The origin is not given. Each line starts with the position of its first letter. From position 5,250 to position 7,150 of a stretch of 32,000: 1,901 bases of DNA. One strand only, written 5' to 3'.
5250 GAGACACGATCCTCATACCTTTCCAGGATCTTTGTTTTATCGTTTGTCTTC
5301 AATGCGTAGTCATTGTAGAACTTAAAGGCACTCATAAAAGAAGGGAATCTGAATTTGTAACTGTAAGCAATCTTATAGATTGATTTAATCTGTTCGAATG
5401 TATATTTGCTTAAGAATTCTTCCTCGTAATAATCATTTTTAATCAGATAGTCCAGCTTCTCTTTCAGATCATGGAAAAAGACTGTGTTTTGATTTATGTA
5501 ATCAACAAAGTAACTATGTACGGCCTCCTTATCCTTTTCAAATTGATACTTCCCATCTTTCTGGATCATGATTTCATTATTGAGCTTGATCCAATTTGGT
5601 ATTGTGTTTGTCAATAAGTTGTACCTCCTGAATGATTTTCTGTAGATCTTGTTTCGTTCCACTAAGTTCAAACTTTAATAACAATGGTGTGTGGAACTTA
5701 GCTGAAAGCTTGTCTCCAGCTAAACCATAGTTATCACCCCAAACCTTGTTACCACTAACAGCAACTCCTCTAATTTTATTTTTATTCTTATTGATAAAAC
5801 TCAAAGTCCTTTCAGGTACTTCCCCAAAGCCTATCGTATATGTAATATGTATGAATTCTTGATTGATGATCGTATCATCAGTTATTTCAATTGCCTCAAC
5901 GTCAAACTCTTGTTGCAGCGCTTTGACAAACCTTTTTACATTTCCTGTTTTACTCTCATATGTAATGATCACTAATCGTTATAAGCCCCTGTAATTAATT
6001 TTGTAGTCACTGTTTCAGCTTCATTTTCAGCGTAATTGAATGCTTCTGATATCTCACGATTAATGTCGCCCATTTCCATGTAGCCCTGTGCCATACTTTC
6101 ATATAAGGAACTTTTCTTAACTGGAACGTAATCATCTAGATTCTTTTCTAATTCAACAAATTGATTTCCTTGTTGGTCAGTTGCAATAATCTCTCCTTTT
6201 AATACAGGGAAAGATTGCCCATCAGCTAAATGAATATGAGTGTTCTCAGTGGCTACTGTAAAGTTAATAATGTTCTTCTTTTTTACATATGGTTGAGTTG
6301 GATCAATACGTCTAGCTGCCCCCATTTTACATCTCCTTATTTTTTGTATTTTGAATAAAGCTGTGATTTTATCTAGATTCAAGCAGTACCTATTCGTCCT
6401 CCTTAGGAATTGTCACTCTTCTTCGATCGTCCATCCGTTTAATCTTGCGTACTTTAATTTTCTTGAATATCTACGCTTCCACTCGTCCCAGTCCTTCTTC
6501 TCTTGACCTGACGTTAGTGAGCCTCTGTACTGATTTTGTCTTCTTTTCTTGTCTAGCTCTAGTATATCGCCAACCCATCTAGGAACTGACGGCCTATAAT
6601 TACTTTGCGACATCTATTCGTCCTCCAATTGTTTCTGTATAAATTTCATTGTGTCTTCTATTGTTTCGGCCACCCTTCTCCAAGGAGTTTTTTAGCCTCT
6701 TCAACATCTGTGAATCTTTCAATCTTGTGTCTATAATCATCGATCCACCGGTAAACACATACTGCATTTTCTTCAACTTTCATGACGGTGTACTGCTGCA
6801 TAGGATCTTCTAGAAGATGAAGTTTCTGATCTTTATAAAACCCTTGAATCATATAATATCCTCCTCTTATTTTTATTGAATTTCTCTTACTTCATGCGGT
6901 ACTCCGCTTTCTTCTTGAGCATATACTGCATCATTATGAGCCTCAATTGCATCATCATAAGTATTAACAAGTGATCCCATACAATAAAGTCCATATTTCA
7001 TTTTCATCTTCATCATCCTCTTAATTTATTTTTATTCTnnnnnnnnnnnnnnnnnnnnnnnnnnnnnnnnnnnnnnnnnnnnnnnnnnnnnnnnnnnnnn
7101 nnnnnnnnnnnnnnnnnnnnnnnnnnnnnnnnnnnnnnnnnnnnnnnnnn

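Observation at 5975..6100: YosL ends in a MazE/EndoAI-like toxin-binding tail with no toxin gene nearby: candidate phage decoy antitoxin against host EndoA (MazF)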

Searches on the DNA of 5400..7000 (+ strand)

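Call 7: search_dna_similar(query=window:5400-7000:+, collection=phages, mode=near, max_rows=25)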
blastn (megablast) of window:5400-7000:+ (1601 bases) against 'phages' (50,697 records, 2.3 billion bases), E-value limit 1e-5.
Records with a match: 24; places in all: 24; records where one place covers at least 80% of the query: 9.
Best place of each record, by identity: >=99% 5; 95-99% 2; 90-95% 17.
By first word of the organism name: Bacillus 24.
By host as written in the record: Bacillus subtilis BEST7003 9; Bacillus subtilis subsp. subtilis str. 168 5; Bacillus subtilis 5; Bacillus subtilis Delta6 3; - 1; Bacillus subtilis str. 168 1.
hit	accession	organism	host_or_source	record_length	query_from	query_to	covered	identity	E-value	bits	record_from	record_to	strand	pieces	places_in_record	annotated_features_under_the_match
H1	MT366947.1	Bacillus phage Hyb2phi3Ts-SPbeta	Bacillus subtilis subsp. subtilis str. ...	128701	1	1601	100%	100.0%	0e+0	2957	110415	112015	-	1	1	hypothetical protein (x4) | ribonucleotide reduction protein | ribonucleotide reductase of class Ib (aerobic), alpha subunit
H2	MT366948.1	Bacillus phage Hyb3phi3Ts-SPbeta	Bacillus subtilis subsp. subtilis str. ...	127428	1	1601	100%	100.0%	0e+0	2957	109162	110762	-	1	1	hypothetical protein (x4) | ribonucleotide reduction protein | ribonucleotide reductase of class Ib (aerobic), alpha subunit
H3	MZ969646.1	Bacillus phage BUCT082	Bacillus subtilis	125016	1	1601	100%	100.0%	0e+0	2957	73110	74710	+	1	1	class Ib ribonucleoside-diphosphate reductase assembly flavoprotein | YosL | ribonucleotide-diphosphate reductase subunit alpha | hypothetical protein (x2) | YosI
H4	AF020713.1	Bacillus phage SPBc2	-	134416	1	1601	100%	100.0%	0e+0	2957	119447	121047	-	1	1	bnrdI: hypothetical protein | yosL: hypothetical protein | bnrdE: ribunucleotide reductase large subunit | yosK: hypothetical protein | yosJ: hypothetical protein | and 1 other names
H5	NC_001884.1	Bacillus phage SPBc2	Bacillus subtilis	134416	1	1601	100%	100.0%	0e+0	2957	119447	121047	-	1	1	bnrdI: flavodoxin | yosL: hypothetical protein | bnrdE: ribonucleotide reductase large subunit | yosK: hypothetical protein | yosJ: hypothetical protein | and 1 other names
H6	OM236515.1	Bacillus phage SPR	Bacillus subtilis BEST7003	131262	1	1599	100%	95.2%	0e+0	2531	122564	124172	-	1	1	ribonucleotide reduction protein | hypothetical protein (x4) | ribonucleotide reductase of class Ib (aerobic), alpha subunit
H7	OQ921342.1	Bacillus phage SPbetaL2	Bacillus subtilis BEST7003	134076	12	1599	85%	94.3%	0e+0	2080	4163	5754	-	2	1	hypothetical protein (x6)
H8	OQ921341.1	Bacillus phage SPbetaL1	Bacillus subtilis BEST7003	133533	12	1599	85%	91.4%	0e+0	1855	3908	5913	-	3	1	hypothetical protein (x7)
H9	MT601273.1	Bacillus phage vB_BsuS-Goe12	Bacillus subtilis Delta6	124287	12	1599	81%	94.3%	0e+0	1990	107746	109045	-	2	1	nrdI: protein NrdI | hypothetical: hypothetical protein (x3) | nrdE: ribonucleoside-diphosphatereductase subunit alpha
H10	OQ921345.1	Bacillus phage SPbetaL5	Bacillus subtilis BEST7003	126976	1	1599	68%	92.0%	0e+0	1526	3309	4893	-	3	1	hypothetical protein (x6)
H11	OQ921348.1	Bacillus phage SPbetaL8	Bacillus subtilis BEST7003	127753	1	973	61%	94.9%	0e+0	1524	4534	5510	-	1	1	hypothetical protein (x3)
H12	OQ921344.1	Bacillus phage SPbetaL4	Bacillus subtilis BEST7003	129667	12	981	61%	94.4%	0e+0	1498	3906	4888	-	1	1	hypothetical protein (x3)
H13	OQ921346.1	Bacillus phage SPbetaL6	Bacillus subtilis BEST7003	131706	12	981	61%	94.4%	0e+0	1498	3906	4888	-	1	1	hypothetical protein (x3)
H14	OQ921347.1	Bacillus phage SPbetaL7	Bacillus subtilis BEST7003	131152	12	981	61%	94.4%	0e+0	1498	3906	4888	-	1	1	hypothetical protein (x3)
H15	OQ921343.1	Bacillus phage SPbetaL3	Bacillus subtilis BEST7003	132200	4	942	59%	95.1%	0e+0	1480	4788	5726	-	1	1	hypothetical protein (x4)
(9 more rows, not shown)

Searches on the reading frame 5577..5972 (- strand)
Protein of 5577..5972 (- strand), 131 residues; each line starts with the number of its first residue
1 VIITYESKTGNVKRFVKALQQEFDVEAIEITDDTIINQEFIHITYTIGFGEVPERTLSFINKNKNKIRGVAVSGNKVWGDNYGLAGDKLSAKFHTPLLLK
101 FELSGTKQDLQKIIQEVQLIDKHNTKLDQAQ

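Call 18: search_protein_families(library=pfam, proteins=[window:5577-5972:-], max_evalue=0.01)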
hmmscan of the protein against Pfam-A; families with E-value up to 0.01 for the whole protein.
window:5577-5972:- (131 aa): 3 families
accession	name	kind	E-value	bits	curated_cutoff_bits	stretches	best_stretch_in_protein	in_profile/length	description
PF07972.16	Flavodoxin_NdrI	-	7.9e-34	116.8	27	1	3-114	1-119/120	NrdI Flavodoxin like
PF00258.30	Flavodoxin_1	-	0.0025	18.4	25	1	3-93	1-113/143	Flavodoxin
PF12641.12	Flavodoxin_3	-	0.0041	17.4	27.5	1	3-66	2-69/160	Flavodoxin domain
